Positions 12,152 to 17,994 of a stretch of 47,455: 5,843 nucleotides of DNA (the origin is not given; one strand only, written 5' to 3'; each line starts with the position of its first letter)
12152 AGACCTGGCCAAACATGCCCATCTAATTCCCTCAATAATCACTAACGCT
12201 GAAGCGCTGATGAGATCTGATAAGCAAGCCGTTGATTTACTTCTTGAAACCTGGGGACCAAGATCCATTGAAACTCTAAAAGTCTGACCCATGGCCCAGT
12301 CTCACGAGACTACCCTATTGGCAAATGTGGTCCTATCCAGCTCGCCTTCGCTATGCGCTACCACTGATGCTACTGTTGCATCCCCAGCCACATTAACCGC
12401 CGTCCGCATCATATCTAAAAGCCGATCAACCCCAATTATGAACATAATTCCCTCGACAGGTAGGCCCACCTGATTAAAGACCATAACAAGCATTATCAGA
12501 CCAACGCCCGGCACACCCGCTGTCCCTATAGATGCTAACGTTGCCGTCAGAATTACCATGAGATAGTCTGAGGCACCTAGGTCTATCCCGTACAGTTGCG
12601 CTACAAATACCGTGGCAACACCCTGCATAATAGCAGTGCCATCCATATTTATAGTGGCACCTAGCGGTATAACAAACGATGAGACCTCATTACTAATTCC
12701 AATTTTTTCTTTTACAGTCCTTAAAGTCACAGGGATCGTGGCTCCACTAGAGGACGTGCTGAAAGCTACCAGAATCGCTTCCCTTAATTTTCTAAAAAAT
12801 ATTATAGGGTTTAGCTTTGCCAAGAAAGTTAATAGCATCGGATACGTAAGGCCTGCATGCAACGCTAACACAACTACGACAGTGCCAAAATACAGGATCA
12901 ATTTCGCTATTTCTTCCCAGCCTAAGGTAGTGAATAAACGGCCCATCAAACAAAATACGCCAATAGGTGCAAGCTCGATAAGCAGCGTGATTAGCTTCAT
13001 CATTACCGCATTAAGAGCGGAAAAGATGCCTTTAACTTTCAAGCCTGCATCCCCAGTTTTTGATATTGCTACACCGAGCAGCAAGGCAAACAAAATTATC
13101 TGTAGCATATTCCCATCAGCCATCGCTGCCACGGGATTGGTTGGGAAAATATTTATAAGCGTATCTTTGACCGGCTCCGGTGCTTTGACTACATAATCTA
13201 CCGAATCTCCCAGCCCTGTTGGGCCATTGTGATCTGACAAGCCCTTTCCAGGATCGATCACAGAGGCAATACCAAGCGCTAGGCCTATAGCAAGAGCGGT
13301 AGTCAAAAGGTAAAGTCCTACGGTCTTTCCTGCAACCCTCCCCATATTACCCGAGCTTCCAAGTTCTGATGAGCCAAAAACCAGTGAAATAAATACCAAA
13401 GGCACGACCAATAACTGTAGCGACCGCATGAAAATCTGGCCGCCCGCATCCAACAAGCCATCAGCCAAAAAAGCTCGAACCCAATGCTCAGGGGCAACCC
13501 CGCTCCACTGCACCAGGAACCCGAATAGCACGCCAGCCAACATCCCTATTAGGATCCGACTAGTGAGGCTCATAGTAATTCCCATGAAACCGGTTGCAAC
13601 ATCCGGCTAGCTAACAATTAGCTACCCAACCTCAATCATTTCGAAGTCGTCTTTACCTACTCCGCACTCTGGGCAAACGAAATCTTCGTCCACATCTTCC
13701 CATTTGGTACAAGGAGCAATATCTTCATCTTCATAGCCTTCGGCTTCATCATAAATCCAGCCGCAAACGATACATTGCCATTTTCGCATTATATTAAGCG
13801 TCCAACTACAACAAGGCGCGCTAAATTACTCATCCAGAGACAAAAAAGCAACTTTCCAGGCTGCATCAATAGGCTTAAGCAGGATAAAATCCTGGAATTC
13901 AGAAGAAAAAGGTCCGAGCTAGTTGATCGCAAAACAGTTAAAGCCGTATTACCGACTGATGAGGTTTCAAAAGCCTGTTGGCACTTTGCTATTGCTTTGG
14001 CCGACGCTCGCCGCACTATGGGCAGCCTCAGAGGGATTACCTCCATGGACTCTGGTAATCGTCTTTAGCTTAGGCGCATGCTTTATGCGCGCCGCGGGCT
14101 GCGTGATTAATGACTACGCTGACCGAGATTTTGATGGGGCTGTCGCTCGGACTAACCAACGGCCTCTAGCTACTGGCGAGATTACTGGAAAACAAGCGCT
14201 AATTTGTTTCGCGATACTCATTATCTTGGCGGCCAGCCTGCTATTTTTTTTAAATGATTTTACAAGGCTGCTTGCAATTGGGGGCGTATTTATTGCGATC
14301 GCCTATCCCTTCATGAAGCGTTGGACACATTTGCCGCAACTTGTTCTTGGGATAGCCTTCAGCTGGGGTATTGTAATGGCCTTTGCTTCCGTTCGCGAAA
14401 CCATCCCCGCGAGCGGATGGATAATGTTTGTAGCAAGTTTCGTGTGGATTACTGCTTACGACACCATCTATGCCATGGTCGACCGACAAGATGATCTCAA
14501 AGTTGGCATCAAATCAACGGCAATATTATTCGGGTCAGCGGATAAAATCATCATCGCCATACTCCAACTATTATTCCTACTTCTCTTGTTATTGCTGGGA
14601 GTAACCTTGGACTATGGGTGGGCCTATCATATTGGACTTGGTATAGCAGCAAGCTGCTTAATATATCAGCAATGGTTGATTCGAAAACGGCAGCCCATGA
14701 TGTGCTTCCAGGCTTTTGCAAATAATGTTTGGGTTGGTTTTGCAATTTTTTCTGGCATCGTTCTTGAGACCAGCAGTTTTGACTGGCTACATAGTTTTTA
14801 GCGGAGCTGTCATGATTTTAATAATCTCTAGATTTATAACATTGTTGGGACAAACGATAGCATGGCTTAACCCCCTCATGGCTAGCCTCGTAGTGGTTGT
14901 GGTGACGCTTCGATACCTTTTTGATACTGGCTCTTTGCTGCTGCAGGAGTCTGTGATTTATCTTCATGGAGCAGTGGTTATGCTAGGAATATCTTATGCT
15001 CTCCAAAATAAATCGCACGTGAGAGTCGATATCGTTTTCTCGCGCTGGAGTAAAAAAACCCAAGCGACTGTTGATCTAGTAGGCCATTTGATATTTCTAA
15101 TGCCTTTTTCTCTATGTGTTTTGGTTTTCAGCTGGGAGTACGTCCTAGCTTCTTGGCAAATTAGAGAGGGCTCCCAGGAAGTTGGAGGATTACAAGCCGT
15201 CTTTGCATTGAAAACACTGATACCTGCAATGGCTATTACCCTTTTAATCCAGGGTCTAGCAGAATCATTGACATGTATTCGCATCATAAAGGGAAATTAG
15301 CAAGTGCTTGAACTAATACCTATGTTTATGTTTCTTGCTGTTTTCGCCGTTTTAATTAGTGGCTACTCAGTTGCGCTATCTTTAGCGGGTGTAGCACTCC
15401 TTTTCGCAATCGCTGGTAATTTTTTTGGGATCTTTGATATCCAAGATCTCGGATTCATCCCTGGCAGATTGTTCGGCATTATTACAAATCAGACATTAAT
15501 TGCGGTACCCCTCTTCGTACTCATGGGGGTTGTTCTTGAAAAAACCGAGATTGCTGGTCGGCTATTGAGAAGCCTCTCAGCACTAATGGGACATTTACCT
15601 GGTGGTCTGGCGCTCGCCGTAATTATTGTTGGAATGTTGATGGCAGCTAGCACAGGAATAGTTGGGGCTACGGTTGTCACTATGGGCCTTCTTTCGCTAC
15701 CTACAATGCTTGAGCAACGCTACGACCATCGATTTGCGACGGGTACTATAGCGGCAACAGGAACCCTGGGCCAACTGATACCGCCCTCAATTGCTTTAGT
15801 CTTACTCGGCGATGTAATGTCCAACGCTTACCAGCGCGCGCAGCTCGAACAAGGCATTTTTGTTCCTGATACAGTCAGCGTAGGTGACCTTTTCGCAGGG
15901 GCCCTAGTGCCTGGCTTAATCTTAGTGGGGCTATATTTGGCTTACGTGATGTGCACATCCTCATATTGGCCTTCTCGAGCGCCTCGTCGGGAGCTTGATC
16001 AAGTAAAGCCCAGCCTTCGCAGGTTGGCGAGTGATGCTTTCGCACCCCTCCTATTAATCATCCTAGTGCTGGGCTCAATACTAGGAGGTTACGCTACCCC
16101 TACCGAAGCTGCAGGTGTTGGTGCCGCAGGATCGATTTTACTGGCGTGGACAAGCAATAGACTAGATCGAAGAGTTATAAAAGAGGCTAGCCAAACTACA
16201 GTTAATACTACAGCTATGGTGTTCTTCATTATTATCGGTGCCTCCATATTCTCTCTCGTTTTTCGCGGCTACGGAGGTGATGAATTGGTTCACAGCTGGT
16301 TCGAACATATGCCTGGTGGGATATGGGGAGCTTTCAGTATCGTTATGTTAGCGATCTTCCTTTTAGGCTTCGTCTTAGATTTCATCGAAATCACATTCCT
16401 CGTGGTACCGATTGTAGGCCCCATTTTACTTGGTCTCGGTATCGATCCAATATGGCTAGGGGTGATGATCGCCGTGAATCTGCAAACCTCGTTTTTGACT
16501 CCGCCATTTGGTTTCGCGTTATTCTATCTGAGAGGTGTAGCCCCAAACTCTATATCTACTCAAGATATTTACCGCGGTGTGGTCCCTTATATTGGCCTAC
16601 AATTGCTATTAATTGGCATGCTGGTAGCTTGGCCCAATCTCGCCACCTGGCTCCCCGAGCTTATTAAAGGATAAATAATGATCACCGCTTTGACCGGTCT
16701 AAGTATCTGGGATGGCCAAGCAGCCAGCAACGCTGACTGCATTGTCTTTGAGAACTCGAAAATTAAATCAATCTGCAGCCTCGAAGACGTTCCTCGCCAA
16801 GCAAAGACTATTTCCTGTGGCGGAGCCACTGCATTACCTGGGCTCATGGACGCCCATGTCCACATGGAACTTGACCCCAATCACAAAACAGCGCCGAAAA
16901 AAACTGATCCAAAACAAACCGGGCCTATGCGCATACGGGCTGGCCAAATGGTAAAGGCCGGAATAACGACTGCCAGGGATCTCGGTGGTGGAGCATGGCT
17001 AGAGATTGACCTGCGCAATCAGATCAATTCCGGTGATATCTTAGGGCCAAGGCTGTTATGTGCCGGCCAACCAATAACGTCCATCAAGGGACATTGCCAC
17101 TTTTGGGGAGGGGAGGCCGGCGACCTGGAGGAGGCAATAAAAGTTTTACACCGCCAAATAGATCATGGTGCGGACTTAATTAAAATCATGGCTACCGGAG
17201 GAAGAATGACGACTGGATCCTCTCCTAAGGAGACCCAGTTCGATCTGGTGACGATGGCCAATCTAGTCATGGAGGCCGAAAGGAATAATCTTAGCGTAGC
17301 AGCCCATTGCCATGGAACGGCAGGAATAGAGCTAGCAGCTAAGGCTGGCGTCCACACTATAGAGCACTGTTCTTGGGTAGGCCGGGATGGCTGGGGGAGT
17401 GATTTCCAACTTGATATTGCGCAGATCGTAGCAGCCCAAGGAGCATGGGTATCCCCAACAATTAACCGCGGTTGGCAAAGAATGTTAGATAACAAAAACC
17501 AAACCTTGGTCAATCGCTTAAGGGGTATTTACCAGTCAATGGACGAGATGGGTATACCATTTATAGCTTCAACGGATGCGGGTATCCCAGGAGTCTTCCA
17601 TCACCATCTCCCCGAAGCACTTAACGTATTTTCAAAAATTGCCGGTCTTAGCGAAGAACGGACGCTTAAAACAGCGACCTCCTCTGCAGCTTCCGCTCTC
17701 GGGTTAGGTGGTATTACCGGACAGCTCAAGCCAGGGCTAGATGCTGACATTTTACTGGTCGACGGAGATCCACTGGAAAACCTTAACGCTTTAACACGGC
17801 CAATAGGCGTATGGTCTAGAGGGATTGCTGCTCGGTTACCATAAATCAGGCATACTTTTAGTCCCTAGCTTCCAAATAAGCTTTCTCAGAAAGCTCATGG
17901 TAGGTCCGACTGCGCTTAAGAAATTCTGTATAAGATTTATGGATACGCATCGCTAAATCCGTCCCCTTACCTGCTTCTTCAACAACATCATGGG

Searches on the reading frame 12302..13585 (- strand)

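Call 44: search_protein_families(library=ncbifam, proteins=[window:12302-13585:-], max_evalue=0.00001)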
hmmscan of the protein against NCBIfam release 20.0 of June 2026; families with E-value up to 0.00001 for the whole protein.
window:12302-13585:- (427 aa): 4 families
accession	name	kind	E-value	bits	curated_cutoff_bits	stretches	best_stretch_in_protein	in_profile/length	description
NF008440.0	PRK11283.1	equivalog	1.2e-71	241.7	638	1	3-419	4-418/437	glutamate/aspartate:proton symporter GltP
NF002461.0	PRK01663.1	subfamily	8.1e-61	206.3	513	1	5-423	7-412/428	C4-dicarboxylate transporter DctA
NF009587.0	PRK13027.1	subfamily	2.8e-52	178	570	1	6-420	8-410/442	C4-dicarboxylate transporter DctA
NF010151.0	PRK13628.1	equivalog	1.5e-40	139.5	308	1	5-413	14-401/407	serine/threonine transporter SstT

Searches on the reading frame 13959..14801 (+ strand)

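Call 45: search_protein_families(library=pfam, proteins=[window:13959-14801:+], max_evalue=0.00001)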
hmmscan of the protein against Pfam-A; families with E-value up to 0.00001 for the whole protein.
window:13959-14801:+ (280 aa): 1 family
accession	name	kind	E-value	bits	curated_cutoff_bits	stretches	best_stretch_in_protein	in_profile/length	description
PF01040.23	UbiA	-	1.8e-66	224.4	34.2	1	12-255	1-245/250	UbiA prenyltransferase family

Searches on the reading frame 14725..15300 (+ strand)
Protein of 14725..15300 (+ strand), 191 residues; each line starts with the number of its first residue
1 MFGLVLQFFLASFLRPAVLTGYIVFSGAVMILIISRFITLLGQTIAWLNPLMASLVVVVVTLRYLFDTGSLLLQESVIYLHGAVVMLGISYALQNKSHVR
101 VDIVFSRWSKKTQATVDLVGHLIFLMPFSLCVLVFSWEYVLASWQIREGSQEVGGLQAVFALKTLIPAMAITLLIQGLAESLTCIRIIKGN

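Call 45: search_protein_families(library=pfam, proteins=[window:14725-15300:+], max_evalue=0.00001)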
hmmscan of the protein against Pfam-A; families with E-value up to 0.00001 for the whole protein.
window:14725-15300:+ (191 aa): 1 family
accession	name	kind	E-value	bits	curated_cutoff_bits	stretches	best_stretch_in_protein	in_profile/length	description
PF04290.18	DctQ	-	2.6e-17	63.4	28.3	1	52-184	1-129/132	Tripartite ATP-independent periplasmic transporters, DctQ component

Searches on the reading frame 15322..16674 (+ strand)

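Call 45: search_protein_families(library=pfam, proteins=[window:15322-16674:+], max_evalue=0.00001)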
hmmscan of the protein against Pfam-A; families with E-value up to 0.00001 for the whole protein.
window:15322-16674:+ (450 aa): 1 family
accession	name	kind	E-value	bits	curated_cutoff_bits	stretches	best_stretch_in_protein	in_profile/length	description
PF06808.19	DctM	-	2.9e-81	273.9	23.8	1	5-435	2-408/413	Tripartite ATP-independent periplasmic transporter, DctM component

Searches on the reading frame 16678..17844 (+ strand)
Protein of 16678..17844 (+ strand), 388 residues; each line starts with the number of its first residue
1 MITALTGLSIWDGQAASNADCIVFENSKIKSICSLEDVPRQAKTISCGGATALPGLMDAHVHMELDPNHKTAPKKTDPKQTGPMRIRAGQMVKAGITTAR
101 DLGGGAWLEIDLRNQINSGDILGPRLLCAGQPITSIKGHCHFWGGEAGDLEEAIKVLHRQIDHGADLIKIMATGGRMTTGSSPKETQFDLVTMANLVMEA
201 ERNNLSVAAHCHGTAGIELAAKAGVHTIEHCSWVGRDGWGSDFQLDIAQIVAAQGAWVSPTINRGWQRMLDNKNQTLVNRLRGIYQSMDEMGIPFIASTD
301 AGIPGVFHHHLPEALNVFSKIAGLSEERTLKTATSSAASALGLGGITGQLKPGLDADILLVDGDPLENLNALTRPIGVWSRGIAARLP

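Call 45: search_protein_families(library=pfam, proteins=[window:16678-17844:+], max_evalue=0.00001)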
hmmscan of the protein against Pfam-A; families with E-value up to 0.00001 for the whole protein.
window:16678-17844:+ (388 aa): 2 families
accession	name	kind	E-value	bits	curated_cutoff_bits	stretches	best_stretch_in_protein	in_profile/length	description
PF01979.26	Amidohydro_1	-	1.5e-32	113.6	25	1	52-382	2-342/345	Amidohydrolase family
PF07969.17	Amidohydro_3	-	3.9e-13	50.1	29.7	1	159-367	231-450/472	Amidohydrolase family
